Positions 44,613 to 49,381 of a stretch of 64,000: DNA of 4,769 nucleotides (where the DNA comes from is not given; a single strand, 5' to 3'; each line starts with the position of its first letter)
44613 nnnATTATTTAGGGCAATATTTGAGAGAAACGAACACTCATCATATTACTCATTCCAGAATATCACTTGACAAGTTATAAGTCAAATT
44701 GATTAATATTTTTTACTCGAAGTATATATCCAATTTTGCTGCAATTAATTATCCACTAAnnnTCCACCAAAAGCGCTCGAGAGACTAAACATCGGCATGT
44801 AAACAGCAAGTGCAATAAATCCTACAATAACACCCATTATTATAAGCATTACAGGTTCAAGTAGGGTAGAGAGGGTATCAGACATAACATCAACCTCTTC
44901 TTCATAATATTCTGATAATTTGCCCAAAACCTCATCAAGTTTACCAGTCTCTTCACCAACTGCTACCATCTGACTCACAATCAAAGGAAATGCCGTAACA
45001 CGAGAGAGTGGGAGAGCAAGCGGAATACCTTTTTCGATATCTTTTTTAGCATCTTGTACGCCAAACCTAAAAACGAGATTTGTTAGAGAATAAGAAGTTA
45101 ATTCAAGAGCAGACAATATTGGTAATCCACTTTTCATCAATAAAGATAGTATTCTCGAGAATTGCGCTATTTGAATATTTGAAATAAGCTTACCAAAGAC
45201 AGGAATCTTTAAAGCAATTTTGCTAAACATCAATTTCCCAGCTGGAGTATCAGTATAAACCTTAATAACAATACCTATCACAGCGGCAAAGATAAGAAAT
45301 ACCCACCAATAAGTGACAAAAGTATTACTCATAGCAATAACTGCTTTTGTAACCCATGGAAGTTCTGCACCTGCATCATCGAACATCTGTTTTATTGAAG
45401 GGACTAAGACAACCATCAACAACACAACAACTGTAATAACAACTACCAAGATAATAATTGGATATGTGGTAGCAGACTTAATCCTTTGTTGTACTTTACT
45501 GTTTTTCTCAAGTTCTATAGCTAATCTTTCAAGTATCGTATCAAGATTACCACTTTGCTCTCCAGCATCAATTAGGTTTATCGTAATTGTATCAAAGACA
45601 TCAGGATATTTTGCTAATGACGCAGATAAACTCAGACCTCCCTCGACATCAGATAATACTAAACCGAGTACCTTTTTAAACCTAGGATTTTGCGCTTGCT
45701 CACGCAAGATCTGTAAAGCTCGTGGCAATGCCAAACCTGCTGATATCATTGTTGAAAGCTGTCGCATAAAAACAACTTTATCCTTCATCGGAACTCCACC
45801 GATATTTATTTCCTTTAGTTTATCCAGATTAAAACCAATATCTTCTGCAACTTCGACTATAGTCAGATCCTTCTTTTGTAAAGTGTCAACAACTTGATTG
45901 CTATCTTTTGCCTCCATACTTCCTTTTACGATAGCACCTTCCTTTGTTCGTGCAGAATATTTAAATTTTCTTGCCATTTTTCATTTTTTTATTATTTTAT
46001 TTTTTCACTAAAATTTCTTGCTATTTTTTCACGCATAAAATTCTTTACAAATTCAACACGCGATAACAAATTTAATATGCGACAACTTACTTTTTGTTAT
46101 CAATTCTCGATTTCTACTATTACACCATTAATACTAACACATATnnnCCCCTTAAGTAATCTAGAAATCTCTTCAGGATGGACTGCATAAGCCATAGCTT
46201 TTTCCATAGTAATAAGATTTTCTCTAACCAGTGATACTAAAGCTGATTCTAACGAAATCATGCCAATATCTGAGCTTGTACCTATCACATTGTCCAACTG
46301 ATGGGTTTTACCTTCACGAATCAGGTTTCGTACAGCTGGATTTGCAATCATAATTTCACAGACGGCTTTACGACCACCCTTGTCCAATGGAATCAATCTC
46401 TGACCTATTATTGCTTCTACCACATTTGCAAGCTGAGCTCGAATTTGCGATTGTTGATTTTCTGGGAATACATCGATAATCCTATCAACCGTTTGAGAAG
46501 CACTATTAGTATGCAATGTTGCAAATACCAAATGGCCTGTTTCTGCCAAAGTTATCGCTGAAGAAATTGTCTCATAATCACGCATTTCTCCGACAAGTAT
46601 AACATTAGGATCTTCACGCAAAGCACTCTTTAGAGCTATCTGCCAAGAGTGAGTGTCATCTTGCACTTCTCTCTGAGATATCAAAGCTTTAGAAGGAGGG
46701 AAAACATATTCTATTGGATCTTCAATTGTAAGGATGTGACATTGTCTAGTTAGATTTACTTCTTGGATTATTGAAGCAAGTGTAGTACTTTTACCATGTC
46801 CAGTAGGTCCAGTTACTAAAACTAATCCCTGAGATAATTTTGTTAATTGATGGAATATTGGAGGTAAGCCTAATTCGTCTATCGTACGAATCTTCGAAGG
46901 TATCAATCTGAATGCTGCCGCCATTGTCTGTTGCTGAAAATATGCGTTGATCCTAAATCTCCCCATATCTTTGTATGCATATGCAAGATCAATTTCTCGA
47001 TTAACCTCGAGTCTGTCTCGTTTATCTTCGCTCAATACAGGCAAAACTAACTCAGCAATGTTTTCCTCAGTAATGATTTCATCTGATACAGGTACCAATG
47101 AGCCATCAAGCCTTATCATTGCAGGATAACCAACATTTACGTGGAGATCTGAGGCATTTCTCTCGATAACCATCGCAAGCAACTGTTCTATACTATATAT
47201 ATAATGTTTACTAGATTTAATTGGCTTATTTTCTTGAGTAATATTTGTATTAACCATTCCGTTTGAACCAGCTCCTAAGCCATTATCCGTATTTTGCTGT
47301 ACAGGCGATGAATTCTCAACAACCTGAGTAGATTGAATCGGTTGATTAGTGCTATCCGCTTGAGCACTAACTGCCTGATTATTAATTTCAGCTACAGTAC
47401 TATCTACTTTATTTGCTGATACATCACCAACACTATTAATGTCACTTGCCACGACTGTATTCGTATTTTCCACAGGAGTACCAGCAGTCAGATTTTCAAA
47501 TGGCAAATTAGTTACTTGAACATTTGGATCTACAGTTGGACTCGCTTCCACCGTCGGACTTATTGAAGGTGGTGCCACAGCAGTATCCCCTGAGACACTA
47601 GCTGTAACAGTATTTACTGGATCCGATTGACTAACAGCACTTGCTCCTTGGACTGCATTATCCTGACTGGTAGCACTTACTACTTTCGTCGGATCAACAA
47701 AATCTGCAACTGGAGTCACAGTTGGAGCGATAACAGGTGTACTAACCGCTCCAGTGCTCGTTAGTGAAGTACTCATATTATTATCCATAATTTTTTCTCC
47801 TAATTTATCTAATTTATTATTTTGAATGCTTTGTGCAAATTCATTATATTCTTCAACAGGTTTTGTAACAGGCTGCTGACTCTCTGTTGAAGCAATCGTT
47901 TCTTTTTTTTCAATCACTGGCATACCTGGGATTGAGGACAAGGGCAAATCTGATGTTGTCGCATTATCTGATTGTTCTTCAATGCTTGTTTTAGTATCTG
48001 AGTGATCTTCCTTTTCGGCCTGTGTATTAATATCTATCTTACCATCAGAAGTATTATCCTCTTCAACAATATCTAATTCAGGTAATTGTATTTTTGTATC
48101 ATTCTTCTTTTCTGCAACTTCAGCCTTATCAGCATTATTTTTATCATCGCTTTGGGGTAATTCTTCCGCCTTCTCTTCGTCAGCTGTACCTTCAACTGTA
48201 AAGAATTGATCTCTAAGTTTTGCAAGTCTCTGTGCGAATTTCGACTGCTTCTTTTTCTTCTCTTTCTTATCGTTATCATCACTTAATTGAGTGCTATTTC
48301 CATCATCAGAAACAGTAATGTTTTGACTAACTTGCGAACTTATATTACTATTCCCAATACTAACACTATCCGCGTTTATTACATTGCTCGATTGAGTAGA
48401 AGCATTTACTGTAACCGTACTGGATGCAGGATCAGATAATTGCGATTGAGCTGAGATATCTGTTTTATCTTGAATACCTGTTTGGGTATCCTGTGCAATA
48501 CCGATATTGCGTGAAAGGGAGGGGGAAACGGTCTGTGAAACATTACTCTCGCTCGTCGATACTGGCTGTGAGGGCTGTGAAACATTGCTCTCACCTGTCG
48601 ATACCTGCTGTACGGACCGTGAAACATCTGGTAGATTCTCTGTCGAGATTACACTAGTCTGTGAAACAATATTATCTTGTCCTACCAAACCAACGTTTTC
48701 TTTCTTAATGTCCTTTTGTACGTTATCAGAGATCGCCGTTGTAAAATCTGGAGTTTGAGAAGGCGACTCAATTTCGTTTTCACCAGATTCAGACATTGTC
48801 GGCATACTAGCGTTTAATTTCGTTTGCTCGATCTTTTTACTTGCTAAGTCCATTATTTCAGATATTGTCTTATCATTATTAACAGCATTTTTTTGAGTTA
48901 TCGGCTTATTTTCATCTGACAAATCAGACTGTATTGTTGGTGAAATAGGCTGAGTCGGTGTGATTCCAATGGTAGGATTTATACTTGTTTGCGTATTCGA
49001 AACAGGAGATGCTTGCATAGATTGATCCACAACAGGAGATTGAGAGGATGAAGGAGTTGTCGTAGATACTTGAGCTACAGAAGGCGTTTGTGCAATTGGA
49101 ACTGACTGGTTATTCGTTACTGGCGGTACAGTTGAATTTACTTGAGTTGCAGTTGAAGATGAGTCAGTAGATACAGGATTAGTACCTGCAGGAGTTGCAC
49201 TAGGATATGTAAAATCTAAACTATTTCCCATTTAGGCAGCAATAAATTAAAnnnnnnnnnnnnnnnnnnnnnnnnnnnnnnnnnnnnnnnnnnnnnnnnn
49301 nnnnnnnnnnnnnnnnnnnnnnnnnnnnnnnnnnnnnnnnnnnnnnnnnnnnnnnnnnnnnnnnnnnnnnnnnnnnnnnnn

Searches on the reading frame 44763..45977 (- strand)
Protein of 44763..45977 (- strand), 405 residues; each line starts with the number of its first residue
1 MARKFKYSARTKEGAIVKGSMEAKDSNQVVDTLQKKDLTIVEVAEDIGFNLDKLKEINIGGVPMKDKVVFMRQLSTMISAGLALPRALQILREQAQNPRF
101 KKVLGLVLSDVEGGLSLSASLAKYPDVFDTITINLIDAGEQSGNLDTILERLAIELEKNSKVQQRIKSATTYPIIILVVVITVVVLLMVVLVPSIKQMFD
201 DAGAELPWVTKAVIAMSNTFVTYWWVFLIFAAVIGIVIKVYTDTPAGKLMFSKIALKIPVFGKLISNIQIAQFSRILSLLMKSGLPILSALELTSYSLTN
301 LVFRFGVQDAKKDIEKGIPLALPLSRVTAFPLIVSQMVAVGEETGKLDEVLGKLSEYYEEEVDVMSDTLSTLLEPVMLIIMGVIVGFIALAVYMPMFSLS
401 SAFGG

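Call 58: search_protein_families(library=pfam, proteins=[window:44763-45977:-], max_evalue=0.001)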
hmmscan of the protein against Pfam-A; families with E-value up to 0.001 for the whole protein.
window:44763-45977:- (405 aa): 1 family
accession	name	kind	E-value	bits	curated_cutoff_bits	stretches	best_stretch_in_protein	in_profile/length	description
PF00482.28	T2SSF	-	2.1e-59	199.4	25.2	2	70-193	1-125/125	Type II secretion system (T2SS), protein F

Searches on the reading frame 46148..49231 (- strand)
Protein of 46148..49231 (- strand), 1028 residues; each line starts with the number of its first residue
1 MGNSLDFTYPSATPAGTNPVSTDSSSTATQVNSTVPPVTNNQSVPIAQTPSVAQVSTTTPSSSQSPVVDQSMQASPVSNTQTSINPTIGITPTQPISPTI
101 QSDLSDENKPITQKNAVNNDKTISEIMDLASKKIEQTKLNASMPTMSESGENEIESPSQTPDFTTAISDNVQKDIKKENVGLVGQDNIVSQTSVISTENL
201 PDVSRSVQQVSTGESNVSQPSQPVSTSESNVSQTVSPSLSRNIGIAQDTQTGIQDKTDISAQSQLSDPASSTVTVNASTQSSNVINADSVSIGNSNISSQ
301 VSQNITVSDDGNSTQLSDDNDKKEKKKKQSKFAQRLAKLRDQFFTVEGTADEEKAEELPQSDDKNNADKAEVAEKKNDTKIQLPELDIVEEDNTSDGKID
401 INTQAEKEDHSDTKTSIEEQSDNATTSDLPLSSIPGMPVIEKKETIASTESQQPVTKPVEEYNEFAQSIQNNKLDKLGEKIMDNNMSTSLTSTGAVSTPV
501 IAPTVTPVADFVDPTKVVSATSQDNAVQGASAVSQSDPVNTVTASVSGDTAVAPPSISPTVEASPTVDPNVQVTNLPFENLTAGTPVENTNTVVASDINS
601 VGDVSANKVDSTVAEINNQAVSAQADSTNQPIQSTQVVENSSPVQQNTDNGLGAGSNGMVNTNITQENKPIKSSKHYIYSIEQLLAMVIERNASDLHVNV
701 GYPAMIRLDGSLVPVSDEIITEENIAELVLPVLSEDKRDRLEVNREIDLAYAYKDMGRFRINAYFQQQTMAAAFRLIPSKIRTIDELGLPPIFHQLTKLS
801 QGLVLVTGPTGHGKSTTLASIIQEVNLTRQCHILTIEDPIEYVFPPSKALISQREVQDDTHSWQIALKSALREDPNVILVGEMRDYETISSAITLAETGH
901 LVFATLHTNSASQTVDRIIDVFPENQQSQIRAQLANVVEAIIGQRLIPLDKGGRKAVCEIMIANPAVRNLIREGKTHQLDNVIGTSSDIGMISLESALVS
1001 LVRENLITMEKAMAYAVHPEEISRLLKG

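Call 58: search_protein_families(library=pfam, proteins=[window:46148-49231:-], max_evalue=0.001)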
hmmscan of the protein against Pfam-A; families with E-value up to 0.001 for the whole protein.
window:46148-49231:- (1028 aa): 2 families
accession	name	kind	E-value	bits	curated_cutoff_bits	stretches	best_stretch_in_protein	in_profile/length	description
PF00437.27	T2SSE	-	1.8e-42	145.8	24.9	1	678-955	9-287/370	Type II/IV secretion system protein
PF25199.1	nSTAND_NTPase5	-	0.00073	19.8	34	0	795-853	35-93/145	Novel STAND NTPase 5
